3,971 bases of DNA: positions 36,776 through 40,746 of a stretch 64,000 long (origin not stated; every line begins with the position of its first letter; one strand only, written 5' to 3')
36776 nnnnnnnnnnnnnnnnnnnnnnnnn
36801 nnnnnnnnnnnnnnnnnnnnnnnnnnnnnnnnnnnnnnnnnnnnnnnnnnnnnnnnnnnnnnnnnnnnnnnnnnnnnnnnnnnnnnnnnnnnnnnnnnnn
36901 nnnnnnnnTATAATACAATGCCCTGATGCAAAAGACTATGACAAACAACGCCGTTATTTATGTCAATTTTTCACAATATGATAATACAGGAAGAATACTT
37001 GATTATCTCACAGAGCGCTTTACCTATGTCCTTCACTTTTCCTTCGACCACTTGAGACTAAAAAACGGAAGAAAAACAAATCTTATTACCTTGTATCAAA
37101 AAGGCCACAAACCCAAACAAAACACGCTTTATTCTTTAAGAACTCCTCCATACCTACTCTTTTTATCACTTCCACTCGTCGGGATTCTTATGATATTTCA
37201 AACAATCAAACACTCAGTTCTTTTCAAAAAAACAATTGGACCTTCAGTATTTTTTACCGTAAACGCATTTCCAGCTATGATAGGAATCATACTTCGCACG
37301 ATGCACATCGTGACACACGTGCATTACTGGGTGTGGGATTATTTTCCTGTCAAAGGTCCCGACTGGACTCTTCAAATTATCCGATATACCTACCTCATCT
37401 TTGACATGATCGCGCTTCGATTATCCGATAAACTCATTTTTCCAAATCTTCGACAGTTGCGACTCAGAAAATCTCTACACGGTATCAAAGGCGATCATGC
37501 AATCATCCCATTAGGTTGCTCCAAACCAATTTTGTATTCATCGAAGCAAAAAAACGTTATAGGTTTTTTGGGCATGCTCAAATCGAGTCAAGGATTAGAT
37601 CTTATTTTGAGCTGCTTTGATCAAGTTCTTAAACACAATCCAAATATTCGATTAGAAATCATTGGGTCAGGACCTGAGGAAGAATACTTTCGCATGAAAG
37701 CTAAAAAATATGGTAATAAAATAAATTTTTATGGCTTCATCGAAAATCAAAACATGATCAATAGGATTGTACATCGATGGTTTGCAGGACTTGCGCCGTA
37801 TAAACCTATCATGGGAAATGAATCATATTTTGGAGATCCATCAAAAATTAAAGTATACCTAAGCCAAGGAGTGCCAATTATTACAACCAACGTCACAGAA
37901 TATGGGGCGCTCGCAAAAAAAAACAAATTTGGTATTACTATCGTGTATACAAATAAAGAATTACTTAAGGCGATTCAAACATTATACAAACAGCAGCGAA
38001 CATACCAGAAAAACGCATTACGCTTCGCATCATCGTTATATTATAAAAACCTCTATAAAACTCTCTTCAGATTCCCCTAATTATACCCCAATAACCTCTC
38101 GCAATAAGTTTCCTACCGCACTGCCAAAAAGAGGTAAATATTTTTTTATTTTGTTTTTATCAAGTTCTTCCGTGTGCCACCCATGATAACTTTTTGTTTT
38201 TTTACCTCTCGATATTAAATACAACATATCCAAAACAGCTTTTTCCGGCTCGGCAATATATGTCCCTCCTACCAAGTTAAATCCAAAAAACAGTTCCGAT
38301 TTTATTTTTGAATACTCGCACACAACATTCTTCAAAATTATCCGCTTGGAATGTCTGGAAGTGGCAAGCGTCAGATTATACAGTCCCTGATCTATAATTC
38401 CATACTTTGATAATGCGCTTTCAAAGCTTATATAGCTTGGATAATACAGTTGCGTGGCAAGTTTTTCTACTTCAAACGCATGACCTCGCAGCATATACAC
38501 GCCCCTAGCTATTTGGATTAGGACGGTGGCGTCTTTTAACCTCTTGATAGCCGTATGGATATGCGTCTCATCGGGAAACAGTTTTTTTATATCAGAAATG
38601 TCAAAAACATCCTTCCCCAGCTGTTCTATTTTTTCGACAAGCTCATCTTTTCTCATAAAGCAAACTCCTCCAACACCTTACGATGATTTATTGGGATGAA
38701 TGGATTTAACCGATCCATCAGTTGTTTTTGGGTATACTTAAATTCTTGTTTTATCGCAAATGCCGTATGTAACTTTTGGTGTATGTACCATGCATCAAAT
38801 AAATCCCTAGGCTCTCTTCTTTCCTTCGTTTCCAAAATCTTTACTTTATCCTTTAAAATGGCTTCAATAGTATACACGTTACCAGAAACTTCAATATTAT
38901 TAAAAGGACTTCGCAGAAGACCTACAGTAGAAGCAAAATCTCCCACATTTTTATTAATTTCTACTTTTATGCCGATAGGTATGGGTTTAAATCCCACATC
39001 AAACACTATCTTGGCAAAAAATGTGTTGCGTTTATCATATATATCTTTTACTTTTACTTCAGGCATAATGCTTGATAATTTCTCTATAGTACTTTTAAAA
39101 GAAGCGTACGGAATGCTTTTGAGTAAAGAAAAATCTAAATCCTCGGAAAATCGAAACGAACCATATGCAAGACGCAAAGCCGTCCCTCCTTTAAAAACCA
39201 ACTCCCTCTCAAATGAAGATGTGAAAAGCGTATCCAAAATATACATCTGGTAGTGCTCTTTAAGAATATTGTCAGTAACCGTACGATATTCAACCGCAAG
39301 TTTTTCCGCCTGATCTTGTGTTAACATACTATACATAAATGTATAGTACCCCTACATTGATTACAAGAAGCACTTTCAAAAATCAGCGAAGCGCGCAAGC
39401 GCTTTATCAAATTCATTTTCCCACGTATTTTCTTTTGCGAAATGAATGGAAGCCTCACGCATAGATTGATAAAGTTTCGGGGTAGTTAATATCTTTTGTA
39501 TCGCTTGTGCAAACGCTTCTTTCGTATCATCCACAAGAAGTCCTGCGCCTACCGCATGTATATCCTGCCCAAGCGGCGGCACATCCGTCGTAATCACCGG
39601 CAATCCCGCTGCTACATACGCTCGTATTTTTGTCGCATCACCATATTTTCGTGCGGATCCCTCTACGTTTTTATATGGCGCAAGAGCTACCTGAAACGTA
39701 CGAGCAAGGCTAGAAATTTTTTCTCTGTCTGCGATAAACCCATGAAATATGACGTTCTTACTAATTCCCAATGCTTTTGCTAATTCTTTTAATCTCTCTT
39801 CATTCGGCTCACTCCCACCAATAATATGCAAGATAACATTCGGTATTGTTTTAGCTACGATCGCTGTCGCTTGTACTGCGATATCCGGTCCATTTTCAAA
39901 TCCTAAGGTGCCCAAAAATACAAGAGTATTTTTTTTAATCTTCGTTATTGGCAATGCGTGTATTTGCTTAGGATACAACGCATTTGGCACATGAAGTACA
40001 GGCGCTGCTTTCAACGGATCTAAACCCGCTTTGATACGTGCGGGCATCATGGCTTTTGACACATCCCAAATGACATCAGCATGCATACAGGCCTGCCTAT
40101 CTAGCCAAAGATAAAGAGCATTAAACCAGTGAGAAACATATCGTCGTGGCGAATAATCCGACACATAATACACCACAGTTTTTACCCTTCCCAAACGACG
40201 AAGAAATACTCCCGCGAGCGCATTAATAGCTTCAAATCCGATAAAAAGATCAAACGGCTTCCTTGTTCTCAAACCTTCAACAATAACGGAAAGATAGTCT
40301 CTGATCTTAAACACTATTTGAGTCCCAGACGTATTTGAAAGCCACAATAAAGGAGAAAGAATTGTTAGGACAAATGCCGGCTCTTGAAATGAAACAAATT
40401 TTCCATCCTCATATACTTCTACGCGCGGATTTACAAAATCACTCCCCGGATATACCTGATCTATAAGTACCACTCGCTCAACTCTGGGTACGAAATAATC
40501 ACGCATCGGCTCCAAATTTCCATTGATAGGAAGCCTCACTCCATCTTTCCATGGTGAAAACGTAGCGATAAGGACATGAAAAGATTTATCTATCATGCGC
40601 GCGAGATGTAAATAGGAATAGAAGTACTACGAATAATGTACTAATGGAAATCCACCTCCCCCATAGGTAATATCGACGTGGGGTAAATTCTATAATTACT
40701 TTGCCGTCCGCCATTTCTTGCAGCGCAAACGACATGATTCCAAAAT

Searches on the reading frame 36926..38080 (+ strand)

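Call 100: search_protein_families(library=pfam, proteins=[window:36926-38080:+], max_evalue=0.001)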
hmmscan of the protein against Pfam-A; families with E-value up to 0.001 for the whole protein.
window:36926-38080:+ (384 aa): 2 families
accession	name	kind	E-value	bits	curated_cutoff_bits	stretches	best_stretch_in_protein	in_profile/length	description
PF00534.26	Glycos_transf_1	-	2e-13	50.7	26.4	1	206-361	12-163/172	Glycosyl transferases group 1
PF13692.12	Glyco_trans_1_4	-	6.4e-12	46.4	27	1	210-355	2-141/142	Glycosyl transferases group 1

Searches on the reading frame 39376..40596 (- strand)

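Call 6: search_protein_families(library=ncbifam, proteins=[window:39376-40596:-], max_evalue=0.00001)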
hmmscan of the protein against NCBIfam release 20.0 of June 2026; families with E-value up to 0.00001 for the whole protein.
window:39376-40596:- (406 aa): 7 families
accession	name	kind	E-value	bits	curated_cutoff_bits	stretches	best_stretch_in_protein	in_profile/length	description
TIGR03449.1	mycothiol_MshA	equivalog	5.2e-14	52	462.5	1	221-401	219-398/406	D-inositol-3-phosphate glycosyltransferase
TIGR04063.1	stp3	hypoth_equivalog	2.1e-09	36.8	442.05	1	222-395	213-384/397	TIGR04063 family PEP-CTERM/XrtA system glycosyltransferase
NF041010.1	glycosy_Agl16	equivalog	6e-09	35.2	575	1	163-395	124-340/352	glycosylation protein Agl16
NF047880.1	glyco_SdgA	exception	3e-07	29.4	800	1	198-389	291-473/488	serine-aspartate repeat adhesin O-glycosyltransferase SdgA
NF041876.1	EPS_EpsE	equivalog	1.1e-06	28.2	400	1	216-383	208-372/389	exopolysaccharide biosynthesis GT4 family glycosyltransferase EpsE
TIGR03088.1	stp2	hypoth_equivalog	2e-06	27.1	409.05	1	250-379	226-345/374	TIGR03088 family PEP-CTERM/XrtA system glycosyltransferase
TIGR04047.1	MSMEG_0565_glyc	hypoth_equivalog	2.3e-06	27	259.85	1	241-403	212-371/373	MSMEG_0565 family glycosyltransferase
